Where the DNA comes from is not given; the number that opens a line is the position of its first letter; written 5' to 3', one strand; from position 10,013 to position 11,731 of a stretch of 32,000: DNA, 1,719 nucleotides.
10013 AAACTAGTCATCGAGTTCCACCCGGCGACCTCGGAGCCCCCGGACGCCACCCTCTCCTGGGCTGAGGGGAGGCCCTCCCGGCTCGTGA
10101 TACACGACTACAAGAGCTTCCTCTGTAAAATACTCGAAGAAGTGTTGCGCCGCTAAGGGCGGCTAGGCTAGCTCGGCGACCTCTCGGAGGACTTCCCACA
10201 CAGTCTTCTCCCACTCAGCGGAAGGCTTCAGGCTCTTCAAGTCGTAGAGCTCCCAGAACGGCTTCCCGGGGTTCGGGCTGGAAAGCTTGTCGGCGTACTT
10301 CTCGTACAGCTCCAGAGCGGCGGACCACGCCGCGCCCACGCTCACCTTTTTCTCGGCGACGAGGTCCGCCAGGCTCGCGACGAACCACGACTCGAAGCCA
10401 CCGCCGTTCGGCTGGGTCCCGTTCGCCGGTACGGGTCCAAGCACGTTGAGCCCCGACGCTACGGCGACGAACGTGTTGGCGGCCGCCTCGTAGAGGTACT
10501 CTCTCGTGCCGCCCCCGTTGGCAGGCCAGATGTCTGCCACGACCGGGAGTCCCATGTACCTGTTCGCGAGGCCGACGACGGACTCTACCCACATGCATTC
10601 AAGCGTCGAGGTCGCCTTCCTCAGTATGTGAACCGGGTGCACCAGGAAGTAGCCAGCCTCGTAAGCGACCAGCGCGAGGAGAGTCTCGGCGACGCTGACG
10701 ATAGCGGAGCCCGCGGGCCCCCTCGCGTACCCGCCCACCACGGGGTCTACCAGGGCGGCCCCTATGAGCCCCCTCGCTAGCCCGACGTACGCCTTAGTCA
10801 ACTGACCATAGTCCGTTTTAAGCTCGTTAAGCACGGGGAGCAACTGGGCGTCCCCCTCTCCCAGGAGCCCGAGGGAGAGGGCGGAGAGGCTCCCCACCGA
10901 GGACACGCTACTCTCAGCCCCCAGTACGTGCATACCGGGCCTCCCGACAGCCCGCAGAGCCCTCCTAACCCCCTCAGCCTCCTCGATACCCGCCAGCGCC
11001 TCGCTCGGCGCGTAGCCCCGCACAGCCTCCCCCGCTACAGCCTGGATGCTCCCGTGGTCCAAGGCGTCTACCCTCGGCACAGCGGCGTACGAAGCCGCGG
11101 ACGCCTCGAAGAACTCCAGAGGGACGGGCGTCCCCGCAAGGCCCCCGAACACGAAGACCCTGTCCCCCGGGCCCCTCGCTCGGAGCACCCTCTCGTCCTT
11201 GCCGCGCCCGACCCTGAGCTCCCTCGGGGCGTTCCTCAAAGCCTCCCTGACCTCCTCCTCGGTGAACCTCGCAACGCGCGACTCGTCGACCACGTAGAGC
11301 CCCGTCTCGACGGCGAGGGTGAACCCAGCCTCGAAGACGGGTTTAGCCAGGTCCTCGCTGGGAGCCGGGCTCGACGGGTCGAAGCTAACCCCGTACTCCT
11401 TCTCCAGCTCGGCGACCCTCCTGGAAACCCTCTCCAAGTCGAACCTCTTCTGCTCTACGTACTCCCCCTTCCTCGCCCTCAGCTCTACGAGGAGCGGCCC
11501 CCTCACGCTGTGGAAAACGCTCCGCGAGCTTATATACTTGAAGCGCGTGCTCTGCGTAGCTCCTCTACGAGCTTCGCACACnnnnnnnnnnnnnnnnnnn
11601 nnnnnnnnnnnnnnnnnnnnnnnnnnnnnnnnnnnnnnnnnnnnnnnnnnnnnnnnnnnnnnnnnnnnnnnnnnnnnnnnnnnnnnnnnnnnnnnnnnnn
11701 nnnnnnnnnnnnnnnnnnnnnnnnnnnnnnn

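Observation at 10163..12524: Pyrrolysine-independent MtmB-family methyltransferase operon (CxxC protein, corrinoid protein, MtmB homologue) outside a methanogen context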

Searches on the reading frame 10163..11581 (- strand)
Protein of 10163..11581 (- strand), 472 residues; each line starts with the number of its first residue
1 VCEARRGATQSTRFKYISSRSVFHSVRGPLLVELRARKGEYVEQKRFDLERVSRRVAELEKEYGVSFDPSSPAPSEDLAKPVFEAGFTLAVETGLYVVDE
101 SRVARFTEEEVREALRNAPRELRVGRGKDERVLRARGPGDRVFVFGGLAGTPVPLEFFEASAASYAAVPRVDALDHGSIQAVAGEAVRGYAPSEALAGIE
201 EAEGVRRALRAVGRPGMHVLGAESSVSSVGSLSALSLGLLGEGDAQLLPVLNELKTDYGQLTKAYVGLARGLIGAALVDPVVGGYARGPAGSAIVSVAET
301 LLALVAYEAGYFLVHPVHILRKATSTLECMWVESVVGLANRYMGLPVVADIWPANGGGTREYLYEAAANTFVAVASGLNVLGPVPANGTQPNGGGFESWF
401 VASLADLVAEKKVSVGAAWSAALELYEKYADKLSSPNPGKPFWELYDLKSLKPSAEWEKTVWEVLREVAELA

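Call 3: search_protein_families(library=pfam, proteins=[window:10163-11581:-], max_evalue=0.1)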
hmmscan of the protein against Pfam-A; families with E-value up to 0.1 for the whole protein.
window:10163-11581:- (472 aa): 2 families
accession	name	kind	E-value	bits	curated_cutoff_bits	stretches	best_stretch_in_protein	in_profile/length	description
PF05369.18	MtmB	-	2.3e-69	234.8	25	1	35-467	9-444/450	Monomethylamine methyltransferase MtmB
PF22835.1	TEX13B-like_middle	-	0.055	14.2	27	0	186-235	47-94/110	Testis-expressed protein 13B-like, middle domain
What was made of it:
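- On MtmB superfamily (Pfam PF05369): 234.8 bits against a cut-off of 25, E 2.3e-69, covering profile positions 9-444 of 450 (call 3)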

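Call 4: search_protein_families(library=ncbifam, proteins=[window:10163-11581:-], max_evalue=0.1)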
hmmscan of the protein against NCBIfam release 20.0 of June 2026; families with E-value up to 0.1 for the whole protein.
window:10163-11581:- (472 aa): 0 families
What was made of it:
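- On Methyltransferase-cognate corrinoid protein (MtmC/MtbC/MttC/MtgC type; TIGR02370): No substrate-specific equivalog model is reached (call 4).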

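Call 5: search_solved_structures(query=window:10163-11581:-, max_evalue=0.01, show_alignments=2)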
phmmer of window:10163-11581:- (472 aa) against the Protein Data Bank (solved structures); distinct sequences matched with E-value up to 0.01: 2.
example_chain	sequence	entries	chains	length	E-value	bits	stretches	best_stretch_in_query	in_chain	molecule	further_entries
1l2q_A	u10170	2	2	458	3.6e-51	177.6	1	35-459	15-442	monomethylamine methyltransferase | Monomethylamine methyltransferase mtmB1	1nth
1tv2_A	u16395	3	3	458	4.9e-51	177.1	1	35-459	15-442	Monomethylamine methyltransferase mtmB1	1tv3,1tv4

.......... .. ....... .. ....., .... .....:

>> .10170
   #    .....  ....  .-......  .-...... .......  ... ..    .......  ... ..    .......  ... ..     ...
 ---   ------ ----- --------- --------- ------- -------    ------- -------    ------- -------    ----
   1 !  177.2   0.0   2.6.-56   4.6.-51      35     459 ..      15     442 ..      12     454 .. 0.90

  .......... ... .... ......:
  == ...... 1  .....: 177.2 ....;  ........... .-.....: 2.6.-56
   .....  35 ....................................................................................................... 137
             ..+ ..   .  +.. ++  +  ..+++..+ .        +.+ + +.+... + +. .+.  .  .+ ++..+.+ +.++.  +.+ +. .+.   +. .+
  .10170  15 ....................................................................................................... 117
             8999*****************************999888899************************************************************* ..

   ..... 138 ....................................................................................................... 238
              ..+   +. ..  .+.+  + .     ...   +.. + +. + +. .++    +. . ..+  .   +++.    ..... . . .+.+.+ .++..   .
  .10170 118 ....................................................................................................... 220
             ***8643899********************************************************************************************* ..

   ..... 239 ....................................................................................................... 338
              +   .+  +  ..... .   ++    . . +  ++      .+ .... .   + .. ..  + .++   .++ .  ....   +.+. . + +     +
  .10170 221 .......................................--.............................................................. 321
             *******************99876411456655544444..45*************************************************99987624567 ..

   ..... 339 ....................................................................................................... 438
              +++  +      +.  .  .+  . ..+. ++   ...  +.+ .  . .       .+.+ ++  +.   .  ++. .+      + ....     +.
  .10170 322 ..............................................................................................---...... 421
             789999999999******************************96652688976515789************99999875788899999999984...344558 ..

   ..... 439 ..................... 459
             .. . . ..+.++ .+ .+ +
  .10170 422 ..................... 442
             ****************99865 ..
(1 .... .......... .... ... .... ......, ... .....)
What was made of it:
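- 10163..11506 (-): Pyl-free MtmB-superfamily methyltransferase (MT1 candidate), 447 aa. An alternative upstream GTG at 11581 would give 472 aa but is not supported by homologues. Pfam PF05369 scores 234.8 bits, covering profile positions 9-444 of 450 (call 3). phmmer to PDB 1L2Q/1NTH gives E 3.6e-51 over residues 35-459 of the 472-aa ORF (call 5).
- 10922..10924 (-): CTG codon for Leu195 (447-aa numbering) at the position of pyrrolysine 202 of M. barkeri MtmB, in the motif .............. HMMER alignment to 1L2Q (call 5).
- On MtmB superfamily (Pfam PF05369): phmmer to 1L2Q/1NTH gives E 3.6e-51, matching chain residues 15-442 of 458 in a single stretch (call 5).
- Calls 3 and 5 establish the MtmB family and fold. 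Full-length homology to MtmB (calls 3, 5).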

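Call 7: find_homologous_proteins(query=window:10163-11581:-, max_evalue=1e-10)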
Query window:10163-11581:- (472 aa): 31 proteins with E <= 1e-10 among 8000 candidates.
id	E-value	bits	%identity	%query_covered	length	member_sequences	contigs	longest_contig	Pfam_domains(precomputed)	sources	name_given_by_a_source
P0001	3.1e-286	967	100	95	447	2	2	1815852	PF05369.19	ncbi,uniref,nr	ncbi:monomethylamine:corrinoid methyltransferase [Thermofilum pendens]|uniref:[methylamine--corrinoi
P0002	8.3e-211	719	74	93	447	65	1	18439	PF05369.19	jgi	jgi:methylamine--corrinoid protein Co-methyltransferase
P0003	2.1e-207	707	74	94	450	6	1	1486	PF05369.19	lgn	-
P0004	8.1e-186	636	67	97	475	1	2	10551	PF05369.19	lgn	-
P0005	3.4e-184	631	67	94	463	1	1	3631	PF05369.19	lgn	-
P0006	8.4e-180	616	67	94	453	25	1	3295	PF05369.19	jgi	-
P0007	3.0e-179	615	67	94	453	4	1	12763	PF05369.19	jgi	-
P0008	3.4e-178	611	65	94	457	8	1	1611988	PF05369.19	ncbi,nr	ncbi:monomethylamine:corrinoid methyltransferase [Infirmifilum uzonense]|nr:monomethylamine:corrinoi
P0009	4.9e-178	611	66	94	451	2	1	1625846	PF05369.19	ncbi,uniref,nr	ncbi:monomethylamine:corrinoid methyltransferase [Infirmifilum lucidum]|uniref:[methylamine--corrino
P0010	4.2e-176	604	65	95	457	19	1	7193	PF05369.19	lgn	-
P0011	3.9e-175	601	64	95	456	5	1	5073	PF05369.19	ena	-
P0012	5.1e-175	601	64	94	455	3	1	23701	PF05369.19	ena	-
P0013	1.0e-174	600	65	94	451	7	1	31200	PF05369.19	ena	-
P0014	3.7e-174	598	65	95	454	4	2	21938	PF05369.19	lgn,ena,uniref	uniref:[methylamine--corrinoid protein] Co-methyltransferase n=1 Tax=Thermofilum pendens TaxID=2269 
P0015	3.4e-173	595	64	94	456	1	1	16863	PF05369.19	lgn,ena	-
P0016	1.2e-171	590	61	94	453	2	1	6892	PF05369.19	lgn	-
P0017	8.5e-170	584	60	94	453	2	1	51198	PF05369.19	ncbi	-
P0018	3.6e-169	581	61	94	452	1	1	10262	PF05369.19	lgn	-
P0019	1.3e-168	580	60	94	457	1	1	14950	PF05369.19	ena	-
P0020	2.3e-168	579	61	94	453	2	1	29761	PF05369.19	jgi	-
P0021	4.3e-165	568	61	94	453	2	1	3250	PF05369.19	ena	-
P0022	1.1e-162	560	61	94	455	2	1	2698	PF05369.19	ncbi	-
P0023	2.5e-143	496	54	94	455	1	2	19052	PF05369.19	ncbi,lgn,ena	-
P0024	3.5e-143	496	56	94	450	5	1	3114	PF05369.19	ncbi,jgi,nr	ncbi:MAG TPA: monomethylamine:corrinoid methyltransferase [Thermofilaceae archaeon]|nr:monomethylami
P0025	2.1e-138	480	53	94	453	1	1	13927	PF05369.19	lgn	-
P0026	5.8e-136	472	54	94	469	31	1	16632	PF05369.19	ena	-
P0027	3.2e-134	466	53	94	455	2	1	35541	PF05369.19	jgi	-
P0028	4.1e-134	466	53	94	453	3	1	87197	PF05369.19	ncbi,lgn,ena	-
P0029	1.0e-128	448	51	94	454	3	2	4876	PF05369.19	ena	-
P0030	4.5e-128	446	51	94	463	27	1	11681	PF05369.19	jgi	jgi:methylamine--corrinoid protein Co-methyltransferase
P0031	5.5e-38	149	29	93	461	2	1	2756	PF05369.19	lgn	-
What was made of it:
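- Checked: The 447-aa start at 11506 matches the database protein (call 7) and all homologues, which are 447-457 aa and align from residues 1-4.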

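Call 23: find_encoding_contigs(protein=P0008, flank=10000, max_places=2)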
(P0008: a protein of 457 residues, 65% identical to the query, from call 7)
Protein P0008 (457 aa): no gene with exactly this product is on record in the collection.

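Call 24: find_encoding_contigs(protein=P0028, flank=10000, max_places=2)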
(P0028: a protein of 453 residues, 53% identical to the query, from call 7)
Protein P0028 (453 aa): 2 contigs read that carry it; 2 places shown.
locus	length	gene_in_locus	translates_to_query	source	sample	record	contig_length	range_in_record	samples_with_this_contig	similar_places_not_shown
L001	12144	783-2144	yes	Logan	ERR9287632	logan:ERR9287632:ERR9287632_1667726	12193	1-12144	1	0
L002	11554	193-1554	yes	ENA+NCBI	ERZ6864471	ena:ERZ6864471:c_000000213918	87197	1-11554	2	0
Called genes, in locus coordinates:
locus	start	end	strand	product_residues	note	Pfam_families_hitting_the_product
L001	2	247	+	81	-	?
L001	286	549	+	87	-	-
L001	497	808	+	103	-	-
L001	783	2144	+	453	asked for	PF05369:MtmB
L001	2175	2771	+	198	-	-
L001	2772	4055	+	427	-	PF04295:GD_AH_second, PF20629:GD_AH_C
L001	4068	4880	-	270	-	PF02540:NAD_synthase, PF00733:Asn_synthase (weak), PF03054:tRNA_Me_trans (faint)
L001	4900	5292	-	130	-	PF13638:PIN_4 (faint), PF18477:PIN_9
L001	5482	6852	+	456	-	-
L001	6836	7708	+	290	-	PF00491:Arginase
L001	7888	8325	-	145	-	PF03684:UPF0179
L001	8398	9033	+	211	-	PF00227:Proteasome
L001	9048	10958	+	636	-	PF17214:KH_TffA, PF00753:Lactamase_B, PF23023:Anti-Pycsar_Apyc1, PF12706:Lactamase_B_2, PF16661:Lactamase_B_6, PF10996:Beta-Casp, PF07521:RMMBL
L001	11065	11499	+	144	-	PF13404:HTH_AsnC-type, PF13412:HTH_24, PF08279:HTH_11 (weak), PF01037:AsnC_trans_reg (weak)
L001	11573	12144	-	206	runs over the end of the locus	?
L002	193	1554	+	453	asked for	PF05369:MtmB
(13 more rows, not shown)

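Call 26: find_related_loci(query=A1, collection=genome_contigs, flank=10000)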
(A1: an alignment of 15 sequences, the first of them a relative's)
Query A1 (447 aa) in genome_contigs; peptide patterns used: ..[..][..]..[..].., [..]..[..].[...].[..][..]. (x = any residue, [..] = any of these).
77 stretches matched a pattern; 14 encode a relative of the query (tblastn E <= 1e-3); 14 distinct loci.
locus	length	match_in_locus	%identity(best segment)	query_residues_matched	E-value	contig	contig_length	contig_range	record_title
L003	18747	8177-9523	60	1-446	4e-178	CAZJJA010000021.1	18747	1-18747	MAG TPA_asm: uncultured Thermofilaceae archaeon isolate binchicken_co256_78 genome assembly, contig: NODE_6219_length_18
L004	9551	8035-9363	65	4-445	1e-170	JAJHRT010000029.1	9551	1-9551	MAG: Thermofilum sp. isolate Bin P1 scaffold_472_c1, whole genome shotgun sequence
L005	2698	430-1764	61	4-446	3e-179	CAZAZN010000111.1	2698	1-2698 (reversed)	MAG TPA_asm: uncultured Thermofilaceae archaeon isolate SRP141559_co1_235 genome assembly, contig: NODE_25274_length_269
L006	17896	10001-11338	54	4-446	4e-150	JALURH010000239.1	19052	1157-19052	MAG: Thermofilaceae archaeon isolate S146_metabat2_scaf2bin.035_VB S146_NODE_962_length_19052_cov_2.184941, whole genome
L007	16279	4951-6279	55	3-445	1e-144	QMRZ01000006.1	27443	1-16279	MAG: Thermoprotei archaeon isolate B17_G15 B17_Guay15_scaffold_00147, whole genome shotgun sequence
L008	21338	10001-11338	54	1-446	1e-141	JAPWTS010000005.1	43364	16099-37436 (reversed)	MAG: Thermofilales archaeon isolate RSNS8 scaffold_134_c1, whole genome shotgun sequence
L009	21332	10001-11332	50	3-446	2e-137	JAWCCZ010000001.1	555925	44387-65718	MAG: Thermofilaceae archaeon isolate JZ-1_201912_bins_31 JZ-1_201912_bins_31_scaffold_1, whole genome shotgun sequence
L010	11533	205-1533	53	4-446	6e-136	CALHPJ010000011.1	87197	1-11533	MAG: uncultured Thermofilaceae archaeon isolate S1_Bin_Bin_224_sub_1 genome assembly, contig: c_000000213918, whole geno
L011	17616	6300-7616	50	3-441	5e-129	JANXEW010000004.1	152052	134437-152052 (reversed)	MAG: Thermofilaceae archaeon isolate SKYB99 NODE_4_length_152052_cov_18.458352, whole genome shotgun sequence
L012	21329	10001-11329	50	4-446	3e-127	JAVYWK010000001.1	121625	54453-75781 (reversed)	MAG: Thermofilaceae archaeon isolate DRTY-2_202007_bins_31 DRTY-2_202007_bins_31_scaffold_1, whole genome shotgun sequen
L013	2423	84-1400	38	10-445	3e-100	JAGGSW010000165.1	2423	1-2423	MAG: Candidatus Odinarchaeota archaeon isolate AUK032 PB_MANV_032_c_000000002571, whole genome shotgun sequence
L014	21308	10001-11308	39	10-445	4e-96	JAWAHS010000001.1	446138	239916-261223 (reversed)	MAG: Ignisphaera sp. isolate SRBZ-1_201808_bins_18 SRBZ-1_201808_bins_18_scaffold_1, whole genome shotgun sequence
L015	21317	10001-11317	38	10-445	3e-95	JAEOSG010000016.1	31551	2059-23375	MAG: Candidatus Baldrarchaeota archaeon isolate Yap30.bin4.67 contig_123, whole genome shotgun sequence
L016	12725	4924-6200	51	1-446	3e-108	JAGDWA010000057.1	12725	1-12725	MAG: Thermofilum sp. isolate KUA_Bin21 NODE_939_length_12725_cov_3.024230, whole genome shotgun sequence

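Call 29: search_protein_families(library=pfam, proteins=[L009:7732-10017:+, L009:11385-11978:+, L009:11982-13265:+, L003:6509-6997:+, L003:7066-8133:+, L003:1713-5816:+, L014:7909-9057:-, L014:11486-12889:+, L015:9047-9949:+, L015:8418-9026:+], max_evalue=0.001)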
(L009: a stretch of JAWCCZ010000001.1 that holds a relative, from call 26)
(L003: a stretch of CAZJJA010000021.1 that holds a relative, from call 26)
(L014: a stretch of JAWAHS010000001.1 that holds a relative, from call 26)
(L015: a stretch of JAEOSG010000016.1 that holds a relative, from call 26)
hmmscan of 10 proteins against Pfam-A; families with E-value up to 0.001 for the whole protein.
L009:7732-10017:+ (761 aa): 3 families
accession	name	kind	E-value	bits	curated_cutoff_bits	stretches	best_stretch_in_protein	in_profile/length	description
PF00664.28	ABC_membrane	-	4.6e-34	118.8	28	1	26-296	1-273/274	ABC transporter transmembrane region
PF00005.33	ABC_tran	-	2e-30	106.6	25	1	358-507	1-137/137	ABC transporter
PF13304.12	AAA_21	-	1.5e-08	35.5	27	0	478-539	237-302/304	AAA domain, putative AbiEii toxin, Type IV TA system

L009:11385-11978:+ (197 aa): 0 families

L009:11982-13265:+ (427 aa): 2 families
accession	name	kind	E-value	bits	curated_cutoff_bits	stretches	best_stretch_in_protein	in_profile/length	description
PF20629.2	GD_AH_C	-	2.4e-64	217.4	26.8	1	177-420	2-236/242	D-galactarate/Altronate dehydratase, C-terminal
PF04295.18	GD_AH_second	-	3.7e-25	89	27.3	1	6-108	1-99/136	D-galactarate dehydratase/Altronate hydrolase, second domain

L003:6509-6997:+ (162 aa): 5 families
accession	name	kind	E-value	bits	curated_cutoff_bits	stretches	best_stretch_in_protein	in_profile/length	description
PF13649.12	Methyltransf_25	-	2.1e-06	28.8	27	1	39-106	3-71/97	Methyltransferase domain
PF08241.18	Methyltransf_11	-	2.9e-05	25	21.2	1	39-98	2-57/95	Methyltransferase domain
PF08123.19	DOT1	-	0.00023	21.2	23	0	32-76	41-86/205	Histone methylation protein DOT1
PF02353.26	CMAS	-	0.00024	20.9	27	1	32-96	61-125/273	Mycolic acid cyclopropane synthetase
PF05175.20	MTS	-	0.00065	19.8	23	1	34-105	32-104/170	Methyltransferase small domain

L003:7066-8133:+ (355 aa): 2 families
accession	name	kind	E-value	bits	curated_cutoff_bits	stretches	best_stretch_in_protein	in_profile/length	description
PF00155.27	Aminotran_1_2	-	2.8e-47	162.1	19.7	1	47-349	22-361/361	Aminotransferase class I and II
PF04864.19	Alliinase_C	-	1.5e-07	31.1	22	1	147-235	134-214/363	Allinase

L003:1713-5816:+ (1367 aa): 1 family
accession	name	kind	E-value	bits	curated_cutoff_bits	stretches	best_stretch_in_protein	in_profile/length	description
PF13620.12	CarboxypepD_reg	-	3.7e-08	34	32.3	1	514-567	4-58/82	Carboxypeptidase regulatory-like domain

L014:7909-9057:- (382 aa): 1 family
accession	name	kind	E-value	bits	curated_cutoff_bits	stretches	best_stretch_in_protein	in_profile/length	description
PF02608.20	Bmp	-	3.3e-47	161.4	24.1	1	86-370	15-298/301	ABC transporter substrate-binding protein PnrA-like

L014:11486-12889:+ (467 aa): 9 families
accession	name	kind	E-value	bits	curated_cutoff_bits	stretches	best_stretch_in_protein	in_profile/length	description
PF06745.19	ATPase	-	9.8e-35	120.4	26.6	1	7-219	4-227/231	KaiC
PF20720.3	nSTAND3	-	1.2e-07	32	27.2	1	18-63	13-58/155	Novel STAND NTPase 3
PF13481.12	AAA_25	-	1.2e-07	32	27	1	9-134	20-166/195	AAA domain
PF03796.21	DnaB_C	-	3.4e-07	30.4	27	1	7-82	5-77/255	DnaB-like helicase C terminal domain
PF00004.35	AAA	-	2.8e-05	25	21.2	1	26-144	2-93/131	ATPase family associated with various cellular activities (AAA)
PF01656.29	CbiA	-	0.00036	20.9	25.4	1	25-158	2-111/125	CobQ/CobB/MinD/ParA nucleotide binding domain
PF13191.12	AAA_16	-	0.00048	21.1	32.6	0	8-58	9-60/167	AAA ATPase domain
PF14516.12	AAA_35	-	0.00077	18.8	27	0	13-72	22-81/331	AAA-like domain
PF00005.33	ABC_tran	-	0.00092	20.3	25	0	19-43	8-32/137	ABC transporter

L015:9047-9949:+ (300 aa): 1 family
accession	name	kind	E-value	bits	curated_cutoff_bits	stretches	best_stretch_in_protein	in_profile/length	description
PF02361.21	CbiQ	-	5.4e-29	101.8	25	1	13-224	2-210/216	Cobalt transport protein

L015:8418-9026:+ (202 aa): 2 families
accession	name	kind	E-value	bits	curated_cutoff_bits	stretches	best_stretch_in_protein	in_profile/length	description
PF05231.19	MASE1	-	4.8e-08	32.9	29.8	1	31-194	8-177/299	MASE1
PF06177.16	QueT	-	0.00046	21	33.7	1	32-187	8-140/141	QueT transporter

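Call 31: find_encoding_contigs(protein=P0002, flank=6000, max_places=1)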
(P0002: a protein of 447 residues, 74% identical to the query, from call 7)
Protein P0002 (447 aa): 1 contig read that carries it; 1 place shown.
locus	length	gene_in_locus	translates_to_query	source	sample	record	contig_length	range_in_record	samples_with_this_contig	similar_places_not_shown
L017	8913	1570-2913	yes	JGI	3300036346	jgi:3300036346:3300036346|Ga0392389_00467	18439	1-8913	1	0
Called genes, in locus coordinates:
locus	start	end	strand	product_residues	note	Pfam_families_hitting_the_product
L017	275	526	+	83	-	-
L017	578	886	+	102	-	-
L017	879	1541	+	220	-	PF02607:B12-binding_2, PF02310:B12-binding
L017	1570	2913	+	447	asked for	PF05369:MtmB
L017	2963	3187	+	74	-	-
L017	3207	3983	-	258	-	PF00005:ABC_tran, PF02463:SMC_N (faint), PF09818:ABC_ATPase (faint), PF13304:AAA_21 (faint)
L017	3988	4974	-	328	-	PF02653:BPD_transp_2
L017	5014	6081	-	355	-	PF13407:Peripla_BP_4, PF00532:Peripla_BP_1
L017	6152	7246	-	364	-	PF01458:SUFBD_core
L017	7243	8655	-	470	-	PF19295:SufBD_N, PF01458:SUFBD_core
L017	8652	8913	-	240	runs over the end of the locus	PF02463:SMC_N (faint), PF00005:ABC_tran, PF13304:AAA_21 (faint)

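Call 32: find_encoding_contigs(protein=P0013, flank=6000, max_places=1)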
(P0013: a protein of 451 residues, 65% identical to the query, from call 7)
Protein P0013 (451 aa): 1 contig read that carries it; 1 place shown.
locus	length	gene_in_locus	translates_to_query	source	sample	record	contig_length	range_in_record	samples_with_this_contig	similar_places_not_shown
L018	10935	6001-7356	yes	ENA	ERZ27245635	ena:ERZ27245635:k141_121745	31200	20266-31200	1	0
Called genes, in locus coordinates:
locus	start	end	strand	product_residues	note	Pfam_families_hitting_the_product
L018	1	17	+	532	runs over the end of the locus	PF00496:SBP_bac_5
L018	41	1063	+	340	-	PF19300:BPD_transp_1_N, PF00528:BPD_transp_1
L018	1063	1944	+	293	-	PF00528:BPD_transp_1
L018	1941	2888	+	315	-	PF00005:ABC_tran, PF02463:SMC_N, PF13304:AAA_21 (faint), PF08352:oligo_HPY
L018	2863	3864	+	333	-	PF00005:ABC_tran, PF08352:oligo_HPY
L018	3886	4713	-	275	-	PF00984:UDPG_MGDP_dh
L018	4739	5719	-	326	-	PF00432:Prenyltrans (faint)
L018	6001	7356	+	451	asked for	PF05369:MtmB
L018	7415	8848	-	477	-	PF00083:Sugar_tr, PF07690:MFS_1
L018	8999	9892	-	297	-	PF13649:Methyltransf_25 (weak)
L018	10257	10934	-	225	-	?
